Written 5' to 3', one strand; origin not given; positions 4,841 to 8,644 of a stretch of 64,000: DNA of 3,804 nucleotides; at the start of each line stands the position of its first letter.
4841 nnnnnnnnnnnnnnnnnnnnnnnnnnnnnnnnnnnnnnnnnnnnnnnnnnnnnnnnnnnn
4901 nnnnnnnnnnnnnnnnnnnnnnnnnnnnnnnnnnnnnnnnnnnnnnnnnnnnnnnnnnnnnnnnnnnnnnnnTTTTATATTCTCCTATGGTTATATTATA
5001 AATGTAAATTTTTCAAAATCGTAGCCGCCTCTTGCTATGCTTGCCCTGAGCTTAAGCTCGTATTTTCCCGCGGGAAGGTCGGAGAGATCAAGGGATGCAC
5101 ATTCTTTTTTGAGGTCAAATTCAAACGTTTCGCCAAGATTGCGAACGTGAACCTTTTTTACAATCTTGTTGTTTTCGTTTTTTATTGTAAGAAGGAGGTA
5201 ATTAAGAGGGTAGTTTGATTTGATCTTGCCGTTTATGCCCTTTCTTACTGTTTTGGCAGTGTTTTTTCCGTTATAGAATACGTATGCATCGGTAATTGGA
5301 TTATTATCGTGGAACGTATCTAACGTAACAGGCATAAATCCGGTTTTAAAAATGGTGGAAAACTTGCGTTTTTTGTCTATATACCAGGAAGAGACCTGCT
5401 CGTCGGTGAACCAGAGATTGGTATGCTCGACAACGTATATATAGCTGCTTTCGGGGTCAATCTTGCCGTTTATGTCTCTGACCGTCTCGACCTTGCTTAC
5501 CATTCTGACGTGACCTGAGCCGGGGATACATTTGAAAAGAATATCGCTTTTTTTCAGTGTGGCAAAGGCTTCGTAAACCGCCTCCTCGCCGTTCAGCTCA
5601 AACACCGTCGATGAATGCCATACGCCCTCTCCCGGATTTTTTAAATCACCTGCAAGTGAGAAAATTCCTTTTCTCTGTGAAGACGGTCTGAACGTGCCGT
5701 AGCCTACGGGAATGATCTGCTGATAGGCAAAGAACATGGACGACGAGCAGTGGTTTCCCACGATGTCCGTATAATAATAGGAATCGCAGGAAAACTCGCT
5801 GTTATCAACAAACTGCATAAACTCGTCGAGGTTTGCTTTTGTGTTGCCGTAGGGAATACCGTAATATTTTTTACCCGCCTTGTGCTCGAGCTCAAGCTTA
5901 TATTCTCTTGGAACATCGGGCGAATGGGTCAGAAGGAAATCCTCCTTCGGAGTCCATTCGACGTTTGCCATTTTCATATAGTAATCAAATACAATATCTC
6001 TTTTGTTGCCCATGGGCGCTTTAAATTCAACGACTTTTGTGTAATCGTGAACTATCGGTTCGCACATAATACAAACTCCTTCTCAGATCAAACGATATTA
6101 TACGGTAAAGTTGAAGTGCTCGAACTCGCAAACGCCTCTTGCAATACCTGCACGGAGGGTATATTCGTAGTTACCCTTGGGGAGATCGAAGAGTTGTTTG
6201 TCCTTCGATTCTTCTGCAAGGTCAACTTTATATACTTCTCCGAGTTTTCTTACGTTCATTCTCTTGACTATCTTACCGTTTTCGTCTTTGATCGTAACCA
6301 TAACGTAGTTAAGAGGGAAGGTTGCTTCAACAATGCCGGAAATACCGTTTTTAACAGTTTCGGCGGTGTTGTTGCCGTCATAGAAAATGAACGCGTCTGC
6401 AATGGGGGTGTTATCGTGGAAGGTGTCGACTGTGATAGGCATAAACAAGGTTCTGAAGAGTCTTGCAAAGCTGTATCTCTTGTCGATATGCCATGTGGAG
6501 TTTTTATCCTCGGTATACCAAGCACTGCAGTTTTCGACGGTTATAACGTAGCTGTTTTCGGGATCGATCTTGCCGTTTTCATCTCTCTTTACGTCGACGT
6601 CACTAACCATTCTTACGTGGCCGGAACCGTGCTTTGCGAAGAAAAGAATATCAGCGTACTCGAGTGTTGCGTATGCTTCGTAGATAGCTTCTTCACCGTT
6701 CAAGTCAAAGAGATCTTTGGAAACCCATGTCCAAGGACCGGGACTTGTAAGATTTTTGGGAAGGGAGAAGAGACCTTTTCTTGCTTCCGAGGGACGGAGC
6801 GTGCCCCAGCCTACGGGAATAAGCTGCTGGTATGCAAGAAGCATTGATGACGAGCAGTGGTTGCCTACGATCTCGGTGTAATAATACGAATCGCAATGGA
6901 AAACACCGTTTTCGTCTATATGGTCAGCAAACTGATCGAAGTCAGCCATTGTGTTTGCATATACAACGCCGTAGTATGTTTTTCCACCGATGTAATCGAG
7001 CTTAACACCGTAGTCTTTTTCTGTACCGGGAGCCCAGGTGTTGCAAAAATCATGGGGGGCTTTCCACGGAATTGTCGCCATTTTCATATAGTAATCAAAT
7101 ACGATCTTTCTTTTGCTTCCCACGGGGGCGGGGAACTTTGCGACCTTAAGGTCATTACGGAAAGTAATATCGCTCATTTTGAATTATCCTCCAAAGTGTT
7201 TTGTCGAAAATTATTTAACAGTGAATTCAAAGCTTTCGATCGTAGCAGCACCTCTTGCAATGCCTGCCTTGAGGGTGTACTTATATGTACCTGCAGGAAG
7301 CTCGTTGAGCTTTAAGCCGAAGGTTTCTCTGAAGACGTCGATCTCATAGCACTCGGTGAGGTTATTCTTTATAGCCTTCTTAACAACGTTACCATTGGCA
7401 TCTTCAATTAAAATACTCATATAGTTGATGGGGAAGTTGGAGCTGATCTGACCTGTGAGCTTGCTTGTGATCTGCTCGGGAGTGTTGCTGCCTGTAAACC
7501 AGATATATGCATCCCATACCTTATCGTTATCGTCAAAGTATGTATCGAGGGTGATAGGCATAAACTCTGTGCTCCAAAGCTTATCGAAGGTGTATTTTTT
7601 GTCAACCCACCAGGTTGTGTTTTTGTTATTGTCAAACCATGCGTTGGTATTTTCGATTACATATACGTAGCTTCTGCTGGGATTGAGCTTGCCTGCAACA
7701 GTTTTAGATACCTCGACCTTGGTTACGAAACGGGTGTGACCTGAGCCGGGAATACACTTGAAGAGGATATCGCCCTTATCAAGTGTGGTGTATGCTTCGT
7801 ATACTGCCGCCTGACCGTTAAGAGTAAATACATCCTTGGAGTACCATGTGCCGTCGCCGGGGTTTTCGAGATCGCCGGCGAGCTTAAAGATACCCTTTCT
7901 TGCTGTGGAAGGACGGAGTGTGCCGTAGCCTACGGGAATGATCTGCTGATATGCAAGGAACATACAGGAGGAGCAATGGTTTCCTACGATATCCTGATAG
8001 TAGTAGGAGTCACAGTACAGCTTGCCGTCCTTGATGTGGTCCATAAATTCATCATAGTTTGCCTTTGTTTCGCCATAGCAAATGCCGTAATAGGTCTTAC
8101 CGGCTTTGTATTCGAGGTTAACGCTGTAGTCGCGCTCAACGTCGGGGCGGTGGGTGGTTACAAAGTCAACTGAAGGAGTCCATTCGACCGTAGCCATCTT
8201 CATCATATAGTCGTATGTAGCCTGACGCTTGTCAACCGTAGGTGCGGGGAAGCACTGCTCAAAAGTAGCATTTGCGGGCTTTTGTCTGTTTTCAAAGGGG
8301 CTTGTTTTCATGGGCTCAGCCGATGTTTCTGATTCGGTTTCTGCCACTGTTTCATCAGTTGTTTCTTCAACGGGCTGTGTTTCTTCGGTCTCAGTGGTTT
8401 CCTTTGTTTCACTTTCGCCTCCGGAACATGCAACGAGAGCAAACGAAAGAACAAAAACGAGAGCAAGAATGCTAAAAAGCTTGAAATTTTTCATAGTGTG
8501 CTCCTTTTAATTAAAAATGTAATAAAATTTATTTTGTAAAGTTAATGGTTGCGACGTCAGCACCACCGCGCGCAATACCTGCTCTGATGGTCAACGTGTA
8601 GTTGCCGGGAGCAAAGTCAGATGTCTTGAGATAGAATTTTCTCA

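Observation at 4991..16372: Lipoprotein and signal-less forms of the same family are interleaved, and localisation seems to have switched within subclades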

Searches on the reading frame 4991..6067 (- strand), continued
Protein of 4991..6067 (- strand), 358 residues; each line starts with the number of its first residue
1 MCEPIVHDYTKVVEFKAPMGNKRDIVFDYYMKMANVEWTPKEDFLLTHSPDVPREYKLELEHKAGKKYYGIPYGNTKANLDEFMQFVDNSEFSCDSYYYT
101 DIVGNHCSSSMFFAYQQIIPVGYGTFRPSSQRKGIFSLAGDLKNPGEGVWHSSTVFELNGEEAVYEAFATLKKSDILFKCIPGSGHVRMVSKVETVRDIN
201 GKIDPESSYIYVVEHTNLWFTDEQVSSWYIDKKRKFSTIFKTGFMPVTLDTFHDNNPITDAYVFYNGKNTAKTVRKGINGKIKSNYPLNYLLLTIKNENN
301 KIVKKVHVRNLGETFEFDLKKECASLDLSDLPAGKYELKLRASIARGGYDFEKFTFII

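Call 58: search_solved_structures(query=A2, max_evalue=1, show_alignments=1)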
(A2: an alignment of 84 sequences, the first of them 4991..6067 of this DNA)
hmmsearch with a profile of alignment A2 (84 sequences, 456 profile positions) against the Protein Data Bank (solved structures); distinct sequences matched with E-value up to 1: 19.
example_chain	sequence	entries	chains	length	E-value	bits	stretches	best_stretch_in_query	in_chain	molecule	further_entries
6nz0_Z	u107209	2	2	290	2.6e-05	26.2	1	344-409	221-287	Dyslexia-associated protein KIAA0319-like protein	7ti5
7eh9_A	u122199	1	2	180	0.00056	21.8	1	334-410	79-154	Basal-body rod modification protein FlgD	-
7bhq_A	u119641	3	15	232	0.0008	21.3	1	334-410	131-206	Basal-body rod modification protein FlgD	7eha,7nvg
2yp6_A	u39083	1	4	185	0.03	16.2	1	3-45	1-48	THIOREDOXIN FAMILY PROTEIN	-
5vix_A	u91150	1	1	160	0.036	15.9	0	319-348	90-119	Polyubiquitin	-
6taf_A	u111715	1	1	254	0.054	15.3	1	5-52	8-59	SLT domain-containing protein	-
6ta9_A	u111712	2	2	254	0.055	15.3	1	5-52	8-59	SLT domain-containing protein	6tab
6tad_A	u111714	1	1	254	0.055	15.3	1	5-52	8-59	SLT domain-containing protein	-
8z5s_AA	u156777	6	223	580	0.29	12.9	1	325-419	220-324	Flagellar M-ring protein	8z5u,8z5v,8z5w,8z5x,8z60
8h1r_C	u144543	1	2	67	0.39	12.5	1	3-51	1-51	Uncharacterized lipoprotein YifL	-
9ia2_C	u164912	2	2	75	0.4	12.4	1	3-51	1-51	LPS-assembly lipoprotein LptM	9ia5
9xf5_A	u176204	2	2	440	0.46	12.2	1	3-59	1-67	ABC transporter substrate-binding protein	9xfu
5ot1_A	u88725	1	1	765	0.5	12.1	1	3-61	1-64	Pullulanase type II, GH13 family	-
8z4d_1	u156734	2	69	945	0.56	12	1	325-418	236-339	Flagellar M-ring protein,Flagellar motor switch protein FliG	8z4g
3c12_A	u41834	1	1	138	0.56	12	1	325-394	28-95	Flagellar protein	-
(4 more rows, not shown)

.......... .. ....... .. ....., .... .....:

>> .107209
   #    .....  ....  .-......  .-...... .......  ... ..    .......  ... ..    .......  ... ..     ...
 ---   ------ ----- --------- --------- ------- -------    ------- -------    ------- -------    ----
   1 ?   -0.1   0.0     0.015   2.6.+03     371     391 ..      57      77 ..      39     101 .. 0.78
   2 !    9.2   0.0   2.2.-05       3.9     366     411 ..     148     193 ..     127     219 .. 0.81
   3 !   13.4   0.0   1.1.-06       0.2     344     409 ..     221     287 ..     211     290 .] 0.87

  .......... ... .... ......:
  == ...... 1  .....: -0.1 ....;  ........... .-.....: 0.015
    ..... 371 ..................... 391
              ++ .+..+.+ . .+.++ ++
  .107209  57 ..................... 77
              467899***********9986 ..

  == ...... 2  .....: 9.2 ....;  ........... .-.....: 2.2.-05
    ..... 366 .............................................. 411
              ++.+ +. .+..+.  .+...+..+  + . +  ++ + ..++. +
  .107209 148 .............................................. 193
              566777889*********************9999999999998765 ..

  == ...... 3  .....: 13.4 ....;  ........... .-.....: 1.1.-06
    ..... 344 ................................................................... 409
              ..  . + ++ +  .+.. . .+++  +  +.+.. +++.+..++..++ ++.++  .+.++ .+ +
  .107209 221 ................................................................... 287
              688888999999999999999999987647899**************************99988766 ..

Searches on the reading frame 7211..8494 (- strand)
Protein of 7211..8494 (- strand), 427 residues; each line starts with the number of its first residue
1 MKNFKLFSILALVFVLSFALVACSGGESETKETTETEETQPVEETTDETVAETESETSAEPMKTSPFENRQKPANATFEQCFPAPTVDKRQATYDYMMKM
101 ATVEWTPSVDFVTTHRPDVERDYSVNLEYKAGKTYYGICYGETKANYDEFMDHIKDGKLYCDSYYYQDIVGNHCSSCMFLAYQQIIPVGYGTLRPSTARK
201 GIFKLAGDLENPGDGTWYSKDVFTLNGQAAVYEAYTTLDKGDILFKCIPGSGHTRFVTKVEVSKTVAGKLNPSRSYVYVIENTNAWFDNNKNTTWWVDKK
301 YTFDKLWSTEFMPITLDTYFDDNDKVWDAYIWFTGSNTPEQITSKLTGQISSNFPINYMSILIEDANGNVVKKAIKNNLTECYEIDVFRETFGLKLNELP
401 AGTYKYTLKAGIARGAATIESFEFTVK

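Call 6: search_protein_families(library=pfam, proteins=[window:7211-8494:-], max_evalue=1)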
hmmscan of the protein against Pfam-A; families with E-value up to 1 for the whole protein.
window:7211-8494:- (427 aa): 1 family
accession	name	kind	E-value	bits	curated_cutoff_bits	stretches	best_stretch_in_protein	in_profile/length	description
PF21827.1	New_glue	-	0.029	14.5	31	1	7-62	4-65/94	New glue protein family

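Call 7: search_protein_families(library=ncbifam, proteins=[window:7211-8494:-], max_evalue=1)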
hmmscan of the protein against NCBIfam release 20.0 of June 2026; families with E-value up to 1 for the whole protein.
window:7211-8494:- (427 aa): 9 families
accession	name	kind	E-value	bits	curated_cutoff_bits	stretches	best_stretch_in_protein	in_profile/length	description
NF045774.1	cytochro_C551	exception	0.023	14.6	118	1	9-52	5-47/110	cytochrome c551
NF041057.1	Rcas_1661_fam_Se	equivalog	0.029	13.9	190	1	13-70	2-60/247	Rcas_1661 family thioredoxin-like (seleno)lipoprotein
NF033193.2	lipo_NDxxF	hypoth_equivalog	0.037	13.7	60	1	7-51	3-46/199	NDxxF motif lipoprotein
NF052551.1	EnvBioLpgNMYCTU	equivalog_domain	0.044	13.1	250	1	8-57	5-54/227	envelope biogenesis lipoprotein LpqN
NF058507.1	FlotScfldFlot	equivalog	0.049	12.7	700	1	28-137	216-322/477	flotillin lipid rafts scaffold protein FloT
NF058595.1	invert_tail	domain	0.05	13.9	37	1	6-33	55-82/113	lipo-invert putative C-terminal anchoring domain-containing protein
NF050142.1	PG1828_fam_lipo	equivalog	0.054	14.2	50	1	1-49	1-44/59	PG1828 family lipoprotein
NF040528.1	SP_0198_lipo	equivalog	0.062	13.2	100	1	10-58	6-54/144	SP_0198 family lipoprotein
NF053527.1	lipo_Cory_WKLS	subfamily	0.16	11.9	105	1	10-48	3-41/166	WKL family lipoprotein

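Call 53: search_protein_families(library=padloc, proteins=[window:7211-8494:-], max_evalue=0.01)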
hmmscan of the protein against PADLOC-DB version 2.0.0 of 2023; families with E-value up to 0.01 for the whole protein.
window:7211-8494:- (427 aa): 0 families

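Call 54: search_protein_families(library=phrogs, proteins=[window:7211-8494:-], max_evalue=0.01)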
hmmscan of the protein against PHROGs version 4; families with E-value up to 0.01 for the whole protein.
window:7211-8494:- (427 aa): 4 families
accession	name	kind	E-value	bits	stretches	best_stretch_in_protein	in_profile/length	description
phrog_1717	-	unknown function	5.7e-05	24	1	5-58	3-56/176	-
phrog_806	-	unknown function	0.00023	22.3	1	5-52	7-55/187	-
phrog_3727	-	unknown function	0.0079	17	0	6-58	3-56/209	-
phrog_9170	-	unknown function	0.0092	16.8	0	9-55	6-55/159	-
